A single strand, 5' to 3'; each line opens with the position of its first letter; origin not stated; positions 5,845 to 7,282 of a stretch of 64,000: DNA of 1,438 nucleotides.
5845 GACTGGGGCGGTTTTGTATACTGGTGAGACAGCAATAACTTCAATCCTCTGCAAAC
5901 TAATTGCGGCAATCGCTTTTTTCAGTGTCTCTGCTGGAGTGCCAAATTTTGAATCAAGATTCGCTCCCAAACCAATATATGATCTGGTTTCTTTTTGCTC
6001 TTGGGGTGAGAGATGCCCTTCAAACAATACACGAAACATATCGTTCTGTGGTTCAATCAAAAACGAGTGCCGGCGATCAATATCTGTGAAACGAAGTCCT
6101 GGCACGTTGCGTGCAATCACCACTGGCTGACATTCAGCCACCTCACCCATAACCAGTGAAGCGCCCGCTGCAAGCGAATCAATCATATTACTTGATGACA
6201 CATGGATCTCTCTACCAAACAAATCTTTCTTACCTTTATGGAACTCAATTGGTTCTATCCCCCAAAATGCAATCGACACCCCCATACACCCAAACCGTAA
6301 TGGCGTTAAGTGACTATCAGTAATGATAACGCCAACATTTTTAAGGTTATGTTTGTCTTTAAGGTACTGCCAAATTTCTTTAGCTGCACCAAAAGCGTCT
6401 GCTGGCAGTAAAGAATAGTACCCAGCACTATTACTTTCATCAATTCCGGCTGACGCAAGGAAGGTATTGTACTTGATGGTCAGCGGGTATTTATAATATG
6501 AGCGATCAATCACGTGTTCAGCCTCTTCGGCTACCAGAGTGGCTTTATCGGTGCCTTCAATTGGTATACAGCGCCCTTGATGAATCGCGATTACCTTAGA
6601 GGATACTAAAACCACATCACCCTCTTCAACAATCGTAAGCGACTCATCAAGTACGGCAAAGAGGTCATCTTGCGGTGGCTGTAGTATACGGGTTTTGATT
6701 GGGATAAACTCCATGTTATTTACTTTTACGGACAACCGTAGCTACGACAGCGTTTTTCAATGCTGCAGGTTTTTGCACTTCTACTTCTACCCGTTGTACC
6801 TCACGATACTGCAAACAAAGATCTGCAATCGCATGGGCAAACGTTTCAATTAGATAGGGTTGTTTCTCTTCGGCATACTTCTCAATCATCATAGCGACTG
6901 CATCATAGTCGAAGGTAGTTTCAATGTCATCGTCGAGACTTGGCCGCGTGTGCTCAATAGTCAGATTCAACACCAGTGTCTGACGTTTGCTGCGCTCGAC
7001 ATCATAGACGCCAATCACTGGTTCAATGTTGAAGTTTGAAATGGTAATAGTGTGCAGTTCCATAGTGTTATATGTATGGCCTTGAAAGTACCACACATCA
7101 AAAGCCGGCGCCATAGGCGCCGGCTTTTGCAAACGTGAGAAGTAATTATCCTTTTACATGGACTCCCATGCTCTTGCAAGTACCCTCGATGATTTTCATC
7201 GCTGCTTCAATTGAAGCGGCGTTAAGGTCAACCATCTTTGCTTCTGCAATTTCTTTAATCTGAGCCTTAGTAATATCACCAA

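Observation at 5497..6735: CofE-like (FolC2-type) domain fused to HPPK (FolK)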

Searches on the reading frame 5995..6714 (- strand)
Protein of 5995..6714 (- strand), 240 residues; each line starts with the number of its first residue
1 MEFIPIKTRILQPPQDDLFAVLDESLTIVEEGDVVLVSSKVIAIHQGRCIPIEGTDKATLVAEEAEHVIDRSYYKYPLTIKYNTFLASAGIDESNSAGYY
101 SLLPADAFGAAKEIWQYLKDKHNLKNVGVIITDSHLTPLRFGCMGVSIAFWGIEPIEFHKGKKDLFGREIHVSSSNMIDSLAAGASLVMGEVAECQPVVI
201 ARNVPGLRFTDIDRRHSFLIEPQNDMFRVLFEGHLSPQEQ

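Call 25: search_solved_structures(query=window:5995-6714:-, max_evalue=0.01, show_alignments=4)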
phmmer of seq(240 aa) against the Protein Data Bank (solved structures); distinct sequences matched with E-value up to 0.01: 3.
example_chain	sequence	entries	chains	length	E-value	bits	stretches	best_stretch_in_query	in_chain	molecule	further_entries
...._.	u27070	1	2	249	1.4e-19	73.7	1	3-204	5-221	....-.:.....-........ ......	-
7uld_A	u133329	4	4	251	1.5e-19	73.7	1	3-204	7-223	Coenzyme F420:L-glutamate ligase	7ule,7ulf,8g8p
2phn_A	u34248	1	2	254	1.6e-19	73.6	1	3-204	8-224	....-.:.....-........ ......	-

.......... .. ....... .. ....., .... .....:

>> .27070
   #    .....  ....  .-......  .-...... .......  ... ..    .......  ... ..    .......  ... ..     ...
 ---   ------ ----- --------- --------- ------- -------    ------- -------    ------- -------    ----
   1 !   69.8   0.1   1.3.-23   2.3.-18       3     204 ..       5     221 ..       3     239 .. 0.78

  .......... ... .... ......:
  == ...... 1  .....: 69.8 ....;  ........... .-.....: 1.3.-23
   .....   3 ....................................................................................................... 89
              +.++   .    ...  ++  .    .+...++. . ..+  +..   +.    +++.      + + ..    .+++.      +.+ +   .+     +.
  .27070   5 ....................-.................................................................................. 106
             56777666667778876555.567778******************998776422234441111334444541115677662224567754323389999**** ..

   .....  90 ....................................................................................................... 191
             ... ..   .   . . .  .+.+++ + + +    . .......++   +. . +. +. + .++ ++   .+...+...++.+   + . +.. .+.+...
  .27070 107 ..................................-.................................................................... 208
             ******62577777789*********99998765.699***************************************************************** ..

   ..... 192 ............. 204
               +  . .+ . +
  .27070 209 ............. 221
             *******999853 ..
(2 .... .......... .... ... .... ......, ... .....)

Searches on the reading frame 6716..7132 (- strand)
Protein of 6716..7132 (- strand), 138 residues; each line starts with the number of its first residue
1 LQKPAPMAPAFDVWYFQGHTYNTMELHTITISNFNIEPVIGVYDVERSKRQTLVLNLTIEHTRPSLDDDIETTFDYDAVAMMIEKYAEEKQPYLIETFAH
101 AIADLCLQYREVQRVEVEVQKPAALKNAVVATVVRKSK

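Call 3: search_protein_families(library=pfam, proteins=[window:6716-7132:-], max_evalue=0.01)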
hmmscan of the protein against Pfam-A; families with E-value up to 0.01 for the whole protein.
window:6716-7132:- (138 aa): 1 family
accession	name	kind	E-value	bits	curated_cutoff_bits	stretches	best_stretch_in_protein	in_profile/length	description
PF02152.23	FolB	-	3.5e-23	82.7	31.8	1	29-128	1-104/113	Dihydroneopterin aldolase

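Call 4: search_protein_families(library=ncbifam, proteins=[window:6716-7132:-], max_evalue=0.01)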
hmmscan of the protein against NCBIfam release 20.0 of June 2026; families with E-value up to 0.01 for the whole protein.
window:6716-7132:- (138 aa): 4 families
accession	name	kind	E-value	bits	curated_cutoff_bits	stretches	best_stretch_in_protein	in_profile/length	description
TIGR00525.1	folB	equivalog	1e-19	71.1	72.15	1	28-127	2-105/116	dihydroneopterin aldolase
TIGR00526.1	folB_dom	domain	7e-18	65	45.05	1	28-127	3-107/122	FolB domain-containing protein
NF008418.0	PRK11245.1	equivalog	1.6e-14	54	152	1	25-128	4-109/121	dihydroneopterin triphosphate 2'-epimerase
NF008614.0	PRK11593.1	equivalog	7.9e-11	42.4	184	1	30-134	5-111/119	bifunctional dihydroneopterin aldolase/7,8-dihydroneopterin epimerase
